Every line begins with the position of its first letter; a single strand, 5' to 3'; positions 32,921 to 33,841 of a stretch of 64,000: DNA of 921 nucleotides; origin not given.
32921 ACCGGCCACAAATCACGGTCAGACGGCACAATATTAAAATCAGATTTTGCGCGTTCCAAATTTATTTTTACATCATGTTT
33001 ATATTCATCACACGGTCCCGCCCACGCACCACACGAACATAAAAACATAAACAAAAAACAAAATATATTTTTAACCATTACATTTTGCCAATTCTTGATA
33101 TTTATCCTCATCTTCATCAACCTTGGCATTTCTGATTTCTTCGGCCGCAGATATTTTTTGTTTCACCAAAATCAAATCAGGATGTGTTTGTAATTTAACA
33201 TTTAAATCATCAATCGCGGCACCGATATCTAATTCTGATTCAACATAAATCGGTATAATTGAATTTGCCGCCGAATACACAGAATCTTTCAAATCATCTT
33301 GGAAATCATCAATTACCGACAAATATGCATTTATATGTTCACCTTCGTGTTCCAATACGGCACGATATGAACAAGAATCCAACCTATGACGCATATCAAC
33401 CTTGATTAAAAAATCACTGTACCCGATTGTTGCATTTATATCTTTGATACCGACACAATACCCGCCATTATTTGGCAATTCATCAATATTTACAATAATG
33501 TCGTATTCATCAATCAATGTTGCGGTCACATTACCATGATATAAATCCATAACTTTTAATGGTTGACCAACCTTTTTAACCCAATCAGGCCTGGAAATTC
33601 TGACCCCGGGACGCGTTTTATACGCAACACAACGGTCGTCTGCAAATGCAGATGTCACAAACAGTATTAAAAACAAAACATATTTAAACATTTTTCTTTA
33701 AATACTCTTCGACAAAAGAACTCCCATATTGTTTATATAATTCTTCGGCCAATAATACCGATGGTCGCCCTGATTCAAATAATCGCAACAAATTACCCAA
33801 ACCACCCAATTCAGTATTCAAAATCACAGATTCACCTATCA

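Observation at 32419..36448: virB3-virB4 operon extended by two tandem paralogous secreted HExxH zincin-like proteins with identical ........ stop-start overlaps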

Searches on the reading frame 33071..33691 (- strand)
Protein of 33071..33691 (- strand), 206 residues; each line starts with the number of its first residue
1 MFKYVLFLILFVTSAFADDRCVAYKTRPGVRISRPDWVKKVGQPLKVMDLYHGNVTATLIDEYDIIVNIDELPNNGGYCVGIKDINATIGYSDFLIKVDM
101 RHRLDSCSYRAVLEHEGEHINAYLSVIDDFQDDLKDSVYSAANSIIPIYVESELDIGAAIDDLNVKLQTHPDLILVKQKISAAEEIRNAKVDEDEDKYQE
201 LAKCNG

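Call 4: search_protein_families(library=pfam, proteins=[window:33071-33691:-], max_evalue=1)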
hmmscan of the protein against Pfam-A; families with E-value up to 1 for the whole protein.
window:33071-33691:- (206 aa): 0 families

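Call 6: search_protein_families(library=ncbifam, proteins=[window:33071-33691:-], max_evalue=1)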
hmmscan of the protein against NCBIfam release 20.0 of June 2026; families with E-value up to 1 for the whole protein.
window:33071-33691:- (206 aa): 0 families
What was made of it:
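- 33071..33691 (-): X1: exported 206-aa HExxH protein, the universal copy. No Pfam or NCBIfam hit (calls 4, 6).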

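Call 7: search_solved_structures(query=window:33071-33691:-, max_evalue=10)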
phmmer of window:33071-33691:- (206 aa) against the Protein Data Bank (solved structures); distinct sequences matched with E-value up to 10: 12.
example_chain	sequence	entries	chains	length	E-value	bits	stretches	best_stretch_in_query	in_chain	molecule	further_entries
2cex_A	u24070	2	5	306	0.12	15.3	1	122-180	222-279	PROTEIN HI0146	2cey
2xwi_A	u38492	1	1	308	0.12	15.3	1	122-180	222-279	SIALIC ACID-BINDING PERIPLASMIC PROTEIN SIAP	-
2wyk_A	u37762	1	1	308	0.12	15.3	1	122-180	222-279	SIALIC ACID-BINDING PERIPLASMIC PROTEIN SIAP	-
3b50_A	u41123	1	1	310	0.13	15.2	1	122-180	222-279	Sialic acid-binding periplasmic protein siaP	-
2v4c_A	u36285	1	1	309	0.13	15.2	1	122-180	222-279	SIALIC ACID-BINDING PERIPLASMIC PROTEIN SIAP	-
2wx9_A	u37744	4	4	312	0.13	15.2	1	122-180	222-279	SIALIC ACID-BINDING PERIPLASMIC PROTEIN SIAP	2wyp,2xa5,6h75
2xwo_A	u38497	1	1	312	0.13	15.2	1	122-180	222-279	SIALIC ACID-BINDING PERIPLASMIC PROTEIN SIAP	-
8cp7_A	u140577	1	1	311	0.13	15.2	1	122-180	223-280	Sialic acid-binding periplasmic protein SiaP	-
2xwk_A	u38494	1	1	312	0.13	15.2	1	122-180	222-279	SIALIC ACID-BINDING PERIPLASMIC PROTEIN SIAP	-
2xxk_A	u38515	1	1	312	0.13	15.2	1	122-180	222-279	SIALIC ACID-BINDING PERIPLASMIC PROTEIN SIAP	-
2xwv_A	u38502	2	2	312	0.13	15.2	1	122-180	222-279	SIALIC ACID-BINDING PERIPLASMIC PROTEIN SIAP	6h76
6xnb_A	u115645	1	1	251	0.34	13.8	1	66-121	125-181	Short chain alcohol dehydrogenase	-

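Call 8: find_homologous_proteins(query=window:33071-33691:-, max_evalue=0.001)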
Query window:33071-33691:- (206 aa): 154 proteins with E <= 0.001 among 318 candidates; the best 120 are listed.
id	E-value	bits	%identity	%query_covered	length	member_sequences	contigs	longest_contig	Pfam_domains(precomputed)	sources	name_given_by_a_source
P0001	2.4e-131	453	99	100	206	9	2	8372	-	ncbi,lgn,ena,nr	ncbi:MAG: hypothetical protein J6W41_03520 [Alphaproteobacteria bacterium]|nr:hypothetical protein [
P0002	1.0e-115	402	86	100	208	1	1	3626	-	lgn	-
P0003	1.1e-112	393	87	96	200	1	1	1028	-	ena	-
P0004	1.8e-111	389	85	100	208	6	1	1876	-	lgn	-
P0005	3.4e-111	388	84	100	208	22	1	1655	-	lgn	-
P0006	5.8e-111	387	84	100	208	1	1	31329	-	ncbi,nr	ncbi:MAG: hypothetical protein KBT14_03530 [Proteobacteria bacterium]|nr:hypothetical protein [Candi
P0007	2.0e-109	382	86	96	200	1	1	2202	-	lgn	-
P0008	4.1e-108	378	85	96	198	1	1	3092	-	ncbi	-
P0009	3.4e-107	375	86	95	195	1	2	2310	-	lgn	-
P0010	2.6e-106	372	85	95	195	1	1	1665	-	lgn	-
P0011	1.4e-104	366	77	100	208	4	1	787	-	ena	-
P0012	1.4e-104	366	77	100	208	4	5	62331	-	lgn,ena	-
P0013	6.3e-104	364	79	96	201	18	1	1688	-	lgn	-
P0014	7.9e-104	364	81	96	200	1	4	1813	-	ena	-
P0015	1.6e-103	363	77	100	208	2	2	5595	-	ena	-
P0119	2.6e-60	222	53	94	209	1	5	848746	-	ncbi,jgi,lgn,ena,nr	ncbi:MAG TPA: hypothetical protein PKJ33_01195 [Alphaproteobacteria bacterium]|nr:hypothetical prote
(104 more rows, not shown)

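Call 12: find_encoding_contigs(protein=P0119, flank=10000, max_places=2)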
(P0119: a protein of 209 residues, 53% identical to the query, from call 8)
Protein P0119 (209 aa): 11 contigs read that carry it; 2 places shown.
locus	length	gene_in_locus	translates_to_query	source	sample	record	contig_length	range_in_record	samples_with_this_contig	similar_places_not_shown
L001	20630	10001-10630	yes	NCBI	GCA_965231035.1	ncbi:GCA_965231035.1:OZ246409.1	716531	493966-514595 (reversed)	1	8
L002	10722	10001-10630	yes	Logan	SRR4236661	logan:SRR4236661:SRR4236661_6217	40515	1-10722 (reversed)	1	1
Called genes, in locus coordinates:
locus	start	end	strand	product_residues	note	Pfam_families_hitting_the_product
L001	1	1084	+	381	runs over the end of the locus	PF01098:FTSW_RODA_SPOVE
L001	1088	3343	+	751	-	PF01751:Toprim, PF01131:Topoisom_bac, PF01396:Zn_ribbon_Top1, PF13368:Toprim_C_rpt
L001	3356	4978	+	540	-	PF01807:Zn_ribbon_DnaG, PF08275:DNAG_N, PF01751:Toprim, PF13662:Toprim_4, PF13155:Toprim_2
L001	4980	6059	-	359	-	PF01926:MMR_HSR1, PF02421:FeoB_N (weak), PF06071:YchF-GTPase_C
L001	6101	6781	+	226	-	PF01458:SUFBD_core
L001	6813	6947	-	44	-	-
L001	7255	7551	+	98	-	-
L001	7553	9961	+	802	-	PF27097:VirB4_TrbE_N, PF03135:CagE_TrbE_VirB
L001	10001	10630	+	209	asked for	-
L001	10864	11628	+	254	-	PF04028:DUF374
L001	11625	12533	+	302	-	PF02606:LpxK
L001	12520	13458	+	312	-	PF03331:LpxC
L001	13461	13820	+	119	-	-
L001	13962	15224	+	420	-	-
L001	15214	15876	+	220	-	-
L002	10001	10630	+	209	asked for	-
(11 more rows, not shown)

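Call 16: find_related_loci(query=A2, collection=genome_contigs, flank=10000)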
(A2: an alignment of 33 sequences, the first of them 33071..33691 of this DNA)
Query A2 (206 aa) in genome_contigs; peptide patterns used: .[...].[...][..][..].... (x = any residue, [..] = any of these).
272 stretches matched a pattern; 248 encode a relative of the query (tblastn E <= 1e-3); the best 80 are kept; 80 distinct loci.
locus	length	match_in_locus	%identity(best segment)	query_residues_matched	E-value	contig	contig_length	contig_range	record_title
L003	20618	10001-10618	93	1-206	1e-129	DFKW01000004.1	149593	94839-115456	MAG TPA_asm: Alphaproteobacteria bacterium UBA3635 UBA3635_contig_9632, whole genome shotgun sequence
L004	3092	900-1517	85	1-206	9e-123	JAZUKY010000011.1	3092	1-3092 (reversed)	MAG: Candidatus Enterousia sp. isolate T1900045247_TH20190017.MAGScoT_cleanbin_000110 SGB_5674_k141_2641914, whole genom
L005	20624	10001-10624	84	1-206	1e-117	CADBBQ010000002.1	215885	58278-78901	MAG: uncultured proteobacterium isolate RUG13827 genome assembly, contig: RUG13827_asm_2, whole genome shotgun sequence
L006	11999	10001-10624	84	1-206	8e-117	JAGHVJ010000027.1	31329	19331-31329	MAG: Candidatus Enterousia onthequi isolate E5_MB2_19 c_000000692135, whole genome shotgun sequence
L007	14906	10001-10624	79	1-206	2e-112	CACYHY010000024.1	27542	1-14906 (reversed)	MAG: uncultured proteobacterium isolate RUG11963 genome assembly, contig: RUG11963_asm_24, whole genome shotgun sequence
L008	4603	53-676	79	1-206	2e-112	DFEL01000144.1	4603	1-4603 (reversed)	MAG TPA_asm: Cyanobacteria bacterium UBA3803 UBA3803_contig_53563, whole genome shotgun sequence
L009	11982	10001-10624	75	1-206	1e-108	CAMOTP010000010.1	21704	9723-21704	MAG: uncultured Alphaproteobacteria bacterium isolate SRR873606_bin.101_metaWRAP_v1.3_MAG genome assembly, contig: NODE_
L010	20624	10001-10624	76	1-206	3e-108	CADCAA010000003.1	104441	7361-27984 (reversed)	MAG: uncultured proteobacterium isolate RUG14456 genome assembly, contig: RUG14456_asm_3, whole genome shotgun sequence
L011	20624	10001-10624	74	1-206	5e-107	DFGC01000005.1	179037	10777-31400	MAG TPA_asm: Alphaproteobacteria bacterium UBA3760 UBA3760_contig_1540, whole genome shotgun sequence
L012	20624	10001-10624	75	1-206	1e-106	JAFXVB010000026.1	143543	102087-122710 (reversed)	MAG: Alphaproteobacteria bacterium isolate RGIG6772 Sheep_Rumen-3__c919262, whole genome shotgun sequence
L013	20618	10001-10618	72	1-204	1e-103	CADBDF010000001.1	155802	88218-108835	MAG: uncultured proteobacterium isolate RUG13870 genome assembly, contig: RUG13870_asm_1, whole genome shotgun sequence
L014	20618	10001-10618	72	1-204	1e-102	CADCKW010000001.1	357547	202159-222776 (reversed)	MAG: uncultured proteobacterium isolate RUG14746 genome assembly, contig: RUG14746_asm_1, whole genome shotgun sequence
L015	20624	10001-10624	63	1-205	4e-90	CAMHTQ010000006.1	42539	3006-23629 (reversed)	MAG: uncultured Alphaproteobacteria bacterium isolate SRR11784296_bin.8_metaWRAP_v1.3_MAG genome assembly, contig: ERZ12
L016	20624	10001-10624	63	1-205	3e-84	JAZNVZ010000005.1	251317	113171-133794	MAG: Candidatus Enterousia sp. isolate T1900044786_TS20190252.MAGScoT_cleanbin_000030 SGB_2617_k141_191450, whole genome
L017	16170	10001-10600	56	3-204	9e-74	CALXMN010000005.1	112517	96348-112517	MAG: uncultured Alphaproteobacteria bacterium isolate BRZ_KQ__bin82 genome assembly, contig: BRZ_KQ__NODE_318_length_112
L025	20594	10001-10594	56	4-204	2e-71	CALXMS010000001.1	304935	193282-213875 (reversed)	MAG: uncultured Alphaproteobacteria bacterium isolate BRZ_MB__bin43 genome assembly, contig: BRZ_MB__NODE_27_length_3049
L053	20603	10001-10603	55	2-204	7e-69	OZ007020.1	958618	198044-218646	MAG: uncultured Alphaproteobacteria bacterium isolate 6730_HET_VAC_contig_11916_metaflye_circ MAG genome assembly, chrom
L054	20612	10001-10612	52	1-204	1e-68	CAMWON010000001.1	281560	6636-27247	MAG TPA_asm: uncultured Alphaproteobacteria bacterium isolate SRR14411251_bin.18_metawrap_v1.3_MAG genome assembly, cont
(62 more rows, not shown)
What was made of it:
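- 33071..33691 (-): 154 homologs (call 8) and 248 GTDB species (call 16).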

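Call 20: predict_structure(alignment_id=A2)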
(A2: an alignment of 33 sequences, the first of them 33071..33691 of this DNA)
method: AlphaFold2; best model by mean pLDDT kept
length: 206 residues; sequences in the alignment: 33
mean_pLDDT: 90.8   pTM: 0.80
mean pLDDT of the five models: 90.8, 89.2, 89.1, 88.4, 88.4
residues with pLDDT >= 90: 163; 70-90: 23; 50-70: 20; < 50: 0
segments of 3 or more residues with pLDDT < 50: none
pLDDT, mean of each block of 10 residues (from residue 1): 60 62 95 97 92 90 97 94 98 96 93 94 97 98 97 97 97 97 95 81 77
secondary structure, 60 per line:
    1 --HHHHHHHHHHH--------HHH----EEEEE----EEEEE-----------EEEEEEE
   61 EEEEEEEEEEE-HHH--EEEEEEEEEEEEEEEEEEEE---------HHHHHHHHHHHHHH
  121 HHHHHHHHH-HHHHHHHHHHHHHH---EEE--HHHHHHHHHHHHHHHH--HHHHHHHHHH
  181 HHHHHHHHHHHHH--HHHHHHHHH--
elements in order: H3-13 E29-33 E38-42 E54-71 E78-97 H107-129 H131-144 E148-150 H153-168 H171-193 H196-204
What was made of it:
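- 33071..33691 (-): AlphaFold pLDDT 90.8 (call 20).
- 33335..33349 (-): X1 HEGEH motif (His115, Glu116, His119). Sits in the first turns of helix 107-129 of the model (call 20).
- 33116..33118 (-): X1 Asp192, the best candidate for the third metal ligand, within the motif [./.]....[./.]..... Lies at the C-terminal end of helix 171-193 (call 20).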

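Call 23: fold_search(model_id=the predicted structure, library=pdb)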
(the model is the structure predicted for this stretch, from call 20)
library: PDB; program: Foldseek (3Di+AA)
matches with E <= 10: 99; with E <= 0.001: 0
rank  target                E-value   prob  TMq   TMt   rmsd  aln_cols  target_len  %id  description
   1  2g59_B                2.8e-01  0.04  0.13  0.11  22.4       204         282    9  Crystal Structure of the Catalytic Domain of Protein Tyrosine Phosphatase from Homo sapiens (released 2006-03-14)
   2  3agz_A                4.9e-01  0.03  0.09  0.10  13.6       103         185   12  Crystal structure of human Hsp40 Hdj1 peptide-binding domain complexed with a C-terminal peptide of Hsp70 (released 2011-02-23)
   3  9fqr_HA               7.1e-01  0.07  0.11  0.09  12.5        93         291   11  96-nm repeat of axonemal doublet microtubules from bovine sperm (released 2025-03-26)
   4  2p6x_B                9.6e-01  0.01  0.12  0.09  22.5       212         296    9  Crystal structure of human tyrosine phosphatase PTPN22 (released 2007-04-03)
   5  8j07_U                1.0e+00  0.07  0.14  0.10  13.0        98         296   13  96nm repeat of human respiratory doublet microtubule and associated axonemal complexes (released 2023-07-26)
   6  7c5y_B                1.2e+00  0.03  0.12  0.05  27.0       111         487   12  Crystal structure of the iota-carbonic anhydrase from eukaryotic microalga complexed with iodide (released 2021-04-28)
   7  6hko_M                1.2e+00  0.02  0.10  0.14  14.6       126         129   10  Yeast RNA polymerase I elongation complex bound to nucleotide analog GMPCPP (released 2019-04-03)
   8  9fqr_HC               1.3e+00  0.03  0.11  0.08  13.4       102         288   11  96-nm repeat of axonemal doublet microtubules from bovine sperm (released 2025-03-26)
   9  7mqd_A                1.7e+00  0.02  0.16  0.16  20.3       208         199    8  Bartonella henselae NrnC complexed with pAGG. D4 symmetry. (released 2021-09-15)
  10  5j0l_A                1.8e+00  0.08  0.17  0.25   8.6        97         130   14  De novo design of protein homo-oligomers with modular hydrogen bond network-mediated specificity (released 2016-07-06)
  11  7c5x_A                1.9e+00  0.03  0.12  0.05  24.4        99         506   10  Crystal structure of the iota-carbonic anhydrase from eukaryotic microalga complexed with bicarbonate (released 2021-04-28)
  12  6rwe_M                2.1e+00  0.01  0.09  0.07  41.5       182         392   14  RNA Polymerase I Open Complex conformation 2 (released 2019-12-11)
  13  8hlp_F                2.3e+00  0.01  0.13  0.04  20.7       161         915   10  Cryo-EM structure of human high-voltage activated L-type calcium channel CaV1.2 (apo) (released 2024-04-24)
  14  5svo_A                2.5e+00  0.01  0.10  0.05  23.9       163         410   13  Structure of IDH2 mutant R140Q (released 2017-02-08)
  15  2ltj_MODEL_1_A        2.7e+00  0.06  0.16  0.27   8.8        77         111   13  Conformational analysis of StrH, the surface-attached exo- beta-D-N-acetylglucosaminidase from Streptococcus p (released 2012-11-28)
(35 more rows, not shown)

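Call 24: search_protein_representatives(alignment_id=A2)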
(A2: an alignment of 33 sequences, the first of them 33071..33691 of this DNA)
Query: 33 sequences, 208 profile positions. Proteins with E-value up to 0.001 (for the whole library): 1130; up to 1e-10: 278; up to 1e-30: 32. The best 150 are listed.
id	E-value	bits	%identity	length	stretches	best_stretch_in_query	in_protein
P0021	8.7e-89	312.9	-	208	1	1-206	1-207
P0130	3.1e-67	242.5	-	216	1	6-206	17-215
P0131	4.0e-63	229.1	-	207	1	6-206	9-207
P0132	5.0e-63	228.8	-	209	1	5-207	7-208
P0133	3.3e-62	226.1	-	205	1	3-206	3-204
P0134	8.7e-62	224.7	-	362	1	9-206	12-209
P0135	3.6e-61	222.7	-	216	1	5-206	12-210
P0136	2.8e-59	216.5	-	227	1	1-207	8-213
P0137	1.4e-55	204.5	-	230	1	7-206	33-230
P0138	6.5e-55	202.3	-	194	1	55-206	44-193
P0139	7.9e-55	202.0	-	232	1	10-206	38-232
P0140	8.4e-55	201.9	-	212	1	1-207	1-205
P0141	2.8e-54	200.2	-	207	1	5-205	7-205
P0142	2.1e-51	190.8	-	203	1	3-206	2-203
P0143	1.4e-48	181.6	-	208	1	10-206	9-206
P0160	1.8e-31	125.7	-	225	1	3-207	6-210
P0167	4.4e-26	108.1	-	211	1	9-207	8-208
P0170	2.0e-22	96.1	-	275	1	54-199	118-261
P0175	1.3e-20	90.2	-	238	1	77-198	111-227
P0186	9.2e-19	84.2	-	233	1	75-199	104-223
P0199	9.9e-18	80.8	-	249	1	9-199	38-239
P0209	5.0e-17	78.5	-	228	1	76-203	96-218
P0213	6.6e-17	78.1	-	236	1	56-206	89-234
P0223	2.4e-16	76.3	-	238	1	52-206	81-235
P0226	4.5e-16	75.4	-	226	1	74-199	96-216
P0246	3.7e-15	72.4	-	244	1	30-202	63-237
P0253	9.4e-15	71.1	-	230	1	71-199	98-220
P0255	1.1e-14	70.9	-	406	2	56-143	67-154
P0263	1.8e-14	70.2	-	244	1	76-203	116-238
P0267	2.4e-14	69.7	-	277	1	69-164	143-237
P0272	3.5e-14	69.2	-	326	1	76-206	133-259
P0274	4.3e-14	68.9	-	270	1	61-205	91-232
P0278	5.1e-14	68.7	-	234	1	53-205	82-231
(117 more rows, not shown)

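Call 26: search_protein_families(library=pfam, alignment_id=A3, max_evalue=0.01)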
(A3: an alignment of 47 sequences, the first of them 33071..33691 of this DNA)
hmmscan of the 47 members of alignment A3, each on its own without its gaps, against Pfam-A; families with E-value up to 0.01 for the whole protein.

A. member 1, window:33071-33691:- (206 aa): 0 families

B. families by the number of members that match (of 47 scanned): 2 families
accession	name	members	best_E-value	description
PF06037.17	DUF922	2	0.0023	Bacterial protein of unknown function (DUF922)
PF04048.20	Sec8_N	1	0.0027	Exocyst complex component Sec8 N-terminal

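Call 27: list_cluster_members(proteins=[P0175, P0186, P0199, P0223, P0246, P0272, P0170, P0255, P0213, P0263])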
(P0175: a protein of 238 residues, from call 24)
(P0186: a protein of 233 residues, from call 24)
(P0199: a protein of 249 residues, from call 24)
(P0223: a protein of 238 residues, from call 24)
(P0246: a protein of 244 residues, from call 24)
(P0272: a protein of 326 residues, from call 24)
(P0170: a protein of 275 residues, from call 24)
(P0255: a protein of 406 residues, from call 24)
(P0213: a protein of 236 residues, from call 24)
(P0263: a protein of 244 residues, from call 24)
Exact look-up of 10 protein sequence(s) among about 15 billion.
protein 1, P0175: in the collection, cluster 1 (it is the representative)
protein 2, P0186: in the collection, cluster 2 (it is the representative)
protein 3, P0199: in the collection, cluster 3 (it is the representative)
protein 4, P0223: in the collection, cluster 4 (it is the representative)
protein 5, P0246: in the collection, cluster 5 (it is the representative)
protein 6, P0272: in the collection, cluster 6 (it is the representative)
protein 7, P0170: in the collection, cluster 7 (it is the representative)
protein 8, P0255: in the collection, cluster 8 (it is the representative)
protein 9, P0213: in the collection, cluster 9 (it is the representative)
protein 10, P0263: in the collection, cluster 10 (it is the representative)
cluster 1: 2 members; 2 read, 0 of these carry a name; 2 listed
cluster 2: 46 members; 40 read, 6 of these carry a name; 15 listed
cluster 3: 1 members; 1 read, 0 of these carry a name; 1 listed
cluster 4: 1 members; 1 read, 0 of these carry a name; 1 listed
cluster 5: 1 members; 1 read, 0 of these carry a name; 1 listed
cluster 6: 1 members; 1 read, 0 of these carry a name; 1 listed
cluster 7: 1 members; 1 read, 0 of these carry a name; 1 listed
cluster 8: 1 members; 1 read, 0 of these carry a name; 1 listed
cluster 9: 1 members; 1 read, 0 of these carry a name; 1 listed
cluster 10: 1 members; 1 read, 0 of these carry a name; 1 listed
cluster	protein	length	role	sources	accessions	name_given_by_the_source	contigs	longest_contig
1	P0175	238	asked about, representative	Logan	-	-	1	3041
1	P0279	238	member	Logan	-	-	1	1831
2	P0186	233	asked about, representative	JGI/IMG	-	hypothetical protein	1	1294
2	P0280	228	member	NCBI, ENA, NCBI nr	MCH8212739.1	MAG: hypothetical protein IIC54_01555 [Proteobacteria bacterium] | hypothetical protein [Pseudomonadota bacterium]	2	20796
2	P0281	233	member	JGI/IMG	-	hypothetical protein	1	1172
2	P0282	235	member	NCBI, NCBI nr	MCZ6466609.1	MAG: hypothetical protein O6829_04965 [Alphaproteobacteria bacterium] | hypothetical protein [Alphaproteobacteria bacterium]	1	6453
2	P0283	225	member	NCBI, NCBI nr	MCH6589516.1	MAG: hypothetical protein IH806_03275 [Proteobacteria bacterium] | hypothetical protein [Pseudomonadota bacterium]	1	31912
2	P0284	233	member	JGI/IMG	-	hypothetical protein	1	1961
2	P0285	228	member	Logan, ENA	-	-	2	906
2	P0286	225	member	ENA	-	-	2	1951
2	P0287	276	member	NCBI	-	-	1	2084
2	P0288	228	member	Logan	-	-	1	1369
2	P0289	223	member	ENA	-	-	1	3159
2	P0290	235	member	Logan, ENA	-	-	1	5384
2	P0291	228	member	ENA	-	-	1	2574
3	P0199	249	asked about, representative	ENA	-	-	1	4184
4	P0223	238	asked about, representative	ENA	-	-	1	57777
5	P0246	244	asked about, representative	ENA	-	-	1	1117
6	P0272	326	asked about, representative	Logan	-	-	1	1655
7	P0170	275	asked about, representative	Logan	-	-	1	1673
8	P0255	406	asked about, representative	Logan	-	-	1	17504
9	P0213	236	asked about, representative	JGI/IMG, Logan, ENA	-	-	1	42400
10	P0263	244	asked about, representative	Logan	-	-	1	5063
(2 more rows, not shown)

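Call 29: find_encoding_contigs(protein=P0223, flank=10000, max_places=2)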
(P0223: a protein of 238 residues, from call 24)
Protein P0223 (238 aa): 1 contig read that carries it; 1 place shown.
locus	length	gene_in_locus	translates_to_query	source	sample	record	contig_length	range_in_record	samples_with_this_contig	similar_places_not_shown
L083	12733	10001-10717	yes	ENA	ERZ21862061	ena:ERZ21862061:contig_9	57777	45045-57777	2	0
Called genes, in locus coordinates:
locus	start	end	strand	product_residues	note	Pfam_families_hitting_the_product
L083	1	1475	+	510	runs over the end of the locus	PF13541:ChlI, PF00158:Sigma54_activat (faint), PF01078:Mg_chelatase, PF07728:AAA_5 (faint), PF00493:MCM, PF13335:Mg_chelatase_C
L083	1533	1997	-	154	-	-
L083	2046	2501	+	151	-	-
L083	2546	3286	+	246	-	-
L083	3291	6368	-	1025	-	-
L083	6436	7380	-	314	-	PF00890:FAD_binding_2, PF01134:GIDA (faint), PF01266:DAO (faint), PF03486:HI0933_like (faint), PF07992:Pyr_redox_2, PF13738:Pyr_redox_3, PF00070:Pyr_redox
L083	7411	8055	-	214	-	PF00578:AhpC-TSA, PF08534:Redoxin, PF10417:1-cysPrx_C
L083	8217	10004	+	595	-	PF01336:tRNA_anti-codon, PF00152:tRNA-synt_2, PF02938:GAD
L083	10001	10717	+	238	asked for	-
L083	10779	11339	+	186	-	PF01025:GrpE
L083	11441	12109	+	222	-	PF01386:Ribosomal_L25p, PF14693:Ribosomal_TL5_C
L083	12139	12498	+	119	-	PF01195:Pept_tRNA_hydro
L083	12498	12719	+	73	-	PF01195:Pept_tRNA_hydro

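Call 30: find_encoding_contigs(protein=P0213, flank=8000, max_places=1)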
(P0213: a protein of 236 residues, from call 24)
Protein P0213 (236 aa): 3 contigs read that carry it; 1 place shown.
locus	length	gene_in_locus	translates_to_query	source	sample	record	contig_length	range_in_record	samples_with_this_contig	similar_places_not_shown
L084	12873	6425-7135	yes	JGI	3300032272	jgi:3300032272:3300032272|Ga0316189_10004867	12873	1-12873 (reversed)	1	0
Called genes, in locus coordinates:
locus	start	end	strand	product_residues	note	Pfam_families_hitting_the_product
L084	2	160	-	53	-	?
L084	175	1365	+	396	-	PF00890:FAD_binding_2, PF01266:DAO (faint), PF03486:HI0933_like, PF07992:Pyr_redox_2 (weak), PF13738:Pyr_redox_3 (faint), PF22780:HI0933_like_1st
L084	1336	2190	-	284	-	PF05116:S6PP (faint), PF08282:Hydrolase_3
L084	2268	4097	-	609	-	PF00270:DEAD, PF00271:Helicase_C, PF16124:RecQ_Zn_bind, PF09382:RQC, PF00570:HRDC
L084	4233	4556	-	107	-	-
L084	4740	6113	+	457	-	-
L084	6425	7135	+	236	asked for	-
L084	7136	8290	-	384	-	PF00196:GerE (weak)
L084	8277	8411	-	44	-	-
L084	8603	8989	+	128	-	-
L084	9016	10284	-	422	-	PF00817:IMS, PF11799:IMS_C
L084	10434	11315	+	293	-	-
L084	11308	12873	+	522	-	?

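Call 31: find_encoding_contigs(protein=P0283, flank=8000, max_places=1)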
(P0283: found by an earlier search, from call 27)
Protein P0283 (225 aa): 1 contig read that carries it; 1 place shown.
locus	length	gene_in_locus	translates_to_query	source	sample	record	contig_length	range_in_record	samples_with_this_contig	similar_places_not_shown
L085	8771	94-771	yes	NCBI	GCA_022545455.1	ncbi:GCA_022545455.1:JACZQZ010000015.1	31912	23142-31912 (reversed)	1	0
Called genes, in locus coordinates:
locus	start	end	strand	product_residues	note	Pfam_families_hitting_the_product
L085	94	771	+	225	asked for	-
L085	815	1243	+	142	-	PF00472:RF-1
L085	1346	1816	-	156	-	PF04945:YHS (weak)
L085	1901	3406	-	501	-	PF00171:Aldedh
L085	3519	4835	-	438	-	PF00202:Aminotran_3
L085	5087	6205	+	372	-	PF05222:AlaDh_PNT_N, PF01262:AlaDh_PNT_C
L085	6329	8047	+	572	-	PF02776:TPP_enzyme_N, PF00205:TPP_enzyme_M, PF02775:TPP_enzyme_C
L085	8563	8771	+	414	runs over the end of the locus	PF13439:Glyco_transf_4 (weak), PF13579:Glyco_trans_4_4, PF00534:Glycos_transf_1, PF13692:Glyco_trans_1_4, PF13524:Glyco_trans_1_2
